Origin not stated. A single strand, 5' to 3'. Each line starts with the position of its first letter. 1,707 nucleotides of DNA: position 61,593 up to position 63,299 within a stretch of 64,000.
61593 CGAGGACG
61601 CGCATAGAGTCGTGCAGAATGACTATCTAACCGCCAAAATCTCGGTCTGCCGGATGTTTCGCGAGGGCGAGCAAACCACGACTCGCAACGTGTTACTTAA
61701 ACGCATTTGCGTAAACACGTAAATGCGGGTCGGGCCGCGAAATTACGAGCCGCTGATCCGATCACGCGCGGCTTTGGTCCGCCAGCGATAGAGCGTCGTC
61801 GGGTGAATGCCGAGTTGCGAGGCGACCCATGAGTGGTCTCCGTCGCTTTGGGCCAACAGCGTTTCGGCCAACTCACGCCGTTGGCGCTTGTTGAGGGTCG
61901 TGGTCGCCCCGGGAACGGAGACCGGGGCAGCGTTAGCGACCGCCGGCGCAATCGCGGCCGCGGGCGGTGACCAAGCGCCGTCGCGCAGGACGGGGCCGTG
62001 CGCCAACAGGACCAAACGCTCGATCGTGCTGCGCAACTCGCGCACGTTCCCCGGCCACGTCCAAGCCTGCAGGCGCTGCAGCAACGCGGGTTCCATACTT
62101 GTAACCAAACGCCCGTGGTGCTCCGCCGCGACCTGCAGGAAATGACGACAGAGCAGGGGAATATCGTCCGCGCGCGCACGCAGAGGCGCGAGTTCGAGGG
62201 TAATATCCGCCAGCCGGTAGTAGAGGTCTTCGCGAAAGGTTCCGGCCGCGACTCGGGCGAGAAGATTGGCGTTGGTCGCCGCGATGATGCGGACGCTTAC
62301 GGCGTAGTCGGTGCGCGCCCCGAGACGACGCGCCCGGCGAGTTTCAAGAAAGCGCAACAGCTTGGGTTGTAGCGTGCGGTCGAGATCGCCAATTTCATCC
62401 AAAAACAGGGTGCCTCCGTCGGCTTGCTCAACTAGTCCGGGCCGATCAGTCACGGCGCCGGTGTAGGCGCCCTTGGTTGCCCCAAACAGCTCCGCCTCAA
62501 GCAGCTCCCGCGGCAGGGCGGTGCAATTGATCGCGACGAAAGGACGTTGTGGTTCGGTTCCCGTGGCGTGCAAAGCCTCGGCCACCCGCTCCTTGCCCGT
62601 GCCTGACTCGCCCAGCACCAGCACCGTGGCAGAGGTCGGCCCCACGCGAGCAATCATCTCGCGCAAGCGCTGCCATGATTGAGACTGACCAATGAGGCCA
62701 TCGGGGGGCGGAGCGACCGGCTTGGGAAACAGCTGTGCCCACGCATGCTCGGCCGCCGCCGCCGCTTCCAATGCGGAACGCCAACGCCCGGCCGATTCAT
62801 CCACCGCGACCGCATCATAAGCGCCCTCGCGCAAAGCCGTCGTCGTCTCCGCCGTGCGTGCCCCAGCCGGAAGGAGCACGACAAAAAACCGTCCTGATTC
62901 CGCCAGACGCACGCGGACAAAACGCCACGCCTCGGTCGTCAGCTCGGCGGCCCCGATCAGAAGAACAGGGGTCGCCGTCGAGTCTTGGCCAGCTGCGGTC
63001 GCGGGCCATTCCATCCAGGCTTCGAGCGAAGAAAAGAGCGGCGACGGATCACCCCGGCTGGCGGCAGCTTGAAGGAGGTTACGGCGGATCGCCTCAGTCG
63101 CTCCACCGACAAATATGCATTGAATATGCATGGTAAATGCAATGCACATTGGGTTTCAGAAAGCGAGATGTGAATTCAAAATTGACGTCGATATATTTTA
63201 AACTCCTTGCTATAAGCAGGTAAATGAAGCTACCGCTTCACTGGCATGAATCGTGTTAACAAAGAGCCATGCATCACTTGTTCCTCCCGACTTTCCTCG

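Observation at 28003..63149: Candidate new system: an NO-gated partner-switching circuit hard-wired into an exopolysaccharide locus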

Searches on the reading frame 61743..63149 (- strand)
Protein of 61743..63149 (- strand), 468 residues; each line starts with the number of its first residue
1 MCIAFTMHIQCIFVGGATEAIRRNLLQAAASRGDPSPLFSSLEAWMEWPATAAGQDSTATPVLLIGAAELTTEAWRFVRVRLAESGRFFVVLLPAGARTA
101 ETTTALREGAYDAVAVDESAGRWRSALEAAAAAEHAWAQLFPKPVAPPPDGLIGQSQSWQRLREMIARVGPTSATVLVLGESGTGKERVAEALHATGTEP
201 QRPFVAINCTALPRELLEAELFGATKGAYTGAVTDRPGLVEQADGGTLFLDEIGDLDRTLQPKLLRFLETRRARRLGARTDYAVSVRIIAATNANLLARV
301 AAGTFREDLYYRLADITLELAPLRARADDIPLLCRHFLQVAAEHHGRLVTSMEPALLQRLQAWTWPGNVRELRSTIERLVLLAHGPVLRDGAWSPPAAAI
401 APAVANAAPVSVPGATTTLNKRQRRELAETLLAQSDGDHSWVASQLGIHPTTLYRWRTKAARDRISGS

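Call 5: search_protein_families(library=pfam, proteins=[window:61743-63149:-], max_evalue=0.01)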
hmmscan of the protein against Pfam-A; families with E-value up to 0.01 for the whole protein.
window:61743-63149:- (468 aa): 11 families
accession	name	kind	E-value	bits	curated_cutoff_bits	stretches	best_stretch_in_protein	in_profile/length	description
PF00158.32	Sigma54_activat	-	1.7e-63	213.8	20.2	1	152-318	1-167/168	Sigma-54 interaction domain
PF14532.12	Sigma54_activ_2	-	1.2e-21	77.9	25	1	153-323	1-138/138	Sigma-54 interaction domain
PF25601.1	AAA_lid_14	-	4e-20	71.9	27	1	324-388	1-65/87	AAA+ ATPase lid domain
PF07728.20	AAA_5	-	1e-08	35.7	22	1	176-294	2-123/139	AAA domain (dynein-related subfamily)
PF01078.27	Mg_chelatase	-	3.2e-06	27.1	20.3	1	231-294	93-158/207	Magnesium chelatase, subunit ChlI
PF01527.26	HTH_Tnp_1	-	0.00012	22.6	24.1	1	426-460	14-47/75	Transposase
PF07724.20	AAA_2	-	0.00095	19.7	27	1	174-295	4-126/166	AAA domain (Cdc48 subfamily)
PF13191.12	AAA_16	-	0.0021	19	32.6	1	152-244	2-103/167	AAA ATPase domain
PF13022.12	HTH_Tnp_1_2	-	0.0029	18.2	27.9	1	418-459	7-49/122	Helix-turn-helix of insertion element transposase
PF02954.25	HTH_8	-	0.0045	17.1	22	0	430-455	12-37/42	Bacterial regulatory protein, Fis family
PF00004.35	AAA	-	0.0055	17.6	21.2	0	176-294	1-110/131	ATPase family associated with various cellular activities (AAA)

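Call 24: search_protein_families(library=ncbifam, proteins=[window:61743-63149:-], max_evalue=0.001)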
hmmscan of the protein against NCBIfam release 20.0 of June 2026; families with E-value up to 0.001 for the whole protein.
window:61743-63149:- (468 aa): 28 families (the best 25 are shown)
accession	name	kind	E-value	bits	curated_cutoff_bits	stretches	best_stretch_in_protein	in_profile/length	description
TIGR02915.1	PEP_resp_reg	equivalog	1e-85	288.2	502.6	1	150-456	139-438/445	PEP-CTERM-box response regulator transcription factor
TIGR01818.1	ntrC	equivalog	4.3e-82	276.3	558.6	1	88-389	71-373/463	nitrogen regulation protein NR(I)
NF008469.0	PRK11361.1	equivalog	8.2e-82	275.3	714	1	88-452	77-446/461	acetoacetate metabolism transcriptional regulator AtoC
TIGR01817.1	nifA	equivalog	9.7e-82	275.4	528.85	1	150-388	196-433/534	nif-specific transcriptional activator NifA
NF038308.1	RNA_repair_RtcR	equivalog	5.3e-81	273.1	650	1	150-392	180-431/530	RNA repair transcriptional activator RtcR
TIGR02329.1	propionate_PrpR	equivalog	2.4e-80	270.7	499.2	1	149-456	211-523/526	propionate catabolism operon regulatory protein PrpR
NF003451.0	PRK05022.1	equivalog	4.4e-79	266.5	476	1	127-455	168-503/512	nitric oxide reductase transcriptional regulator NorR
NF041552.1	TF_PrdR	equivalog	4.7e-78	262.9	795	1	151-454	268-570/577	sigma-54 dependent transcriptional regulator PrdR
NF011953.0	PRK15424.1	equivalog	2.6e-76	257.3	703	1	150-461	219-535/538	propionate catabolism operon regulatory protein PrpR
NF041946.1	LuxO_transreg_Vib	equivalog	5e-75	253.1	800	1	88-400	69-383/463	quorum-sensing sigma-54 dependent transcriptional regulator LuxO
NF007689.0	PRK10365.1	equivalog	1.5e-74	251.4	760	1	101-453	91-435/441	sigma-54-dependent response regulator transcription factor ZraR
NF011695.0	PRK15115.1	equivalog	7.9e-73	245.7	763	1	150-391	135-376/445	two-component system response regulator GlrR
NF050807.1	TransRegFlbDCaul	equivalog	2.8e-72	244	750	1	151-411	119-379/454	sigma-54-dependent transcriptional regulator FlbD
TIGR02974.1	phageshock_pspF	equivalog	1.1e-69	235.2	443.55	1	152-382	1-232/336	phage shock protein operon transcriptional activator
NF008176.1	PRK10923.1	equivalog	1.3e-67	228.4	620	1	101-385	89-373/469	nitrogen regulation protein NR(I)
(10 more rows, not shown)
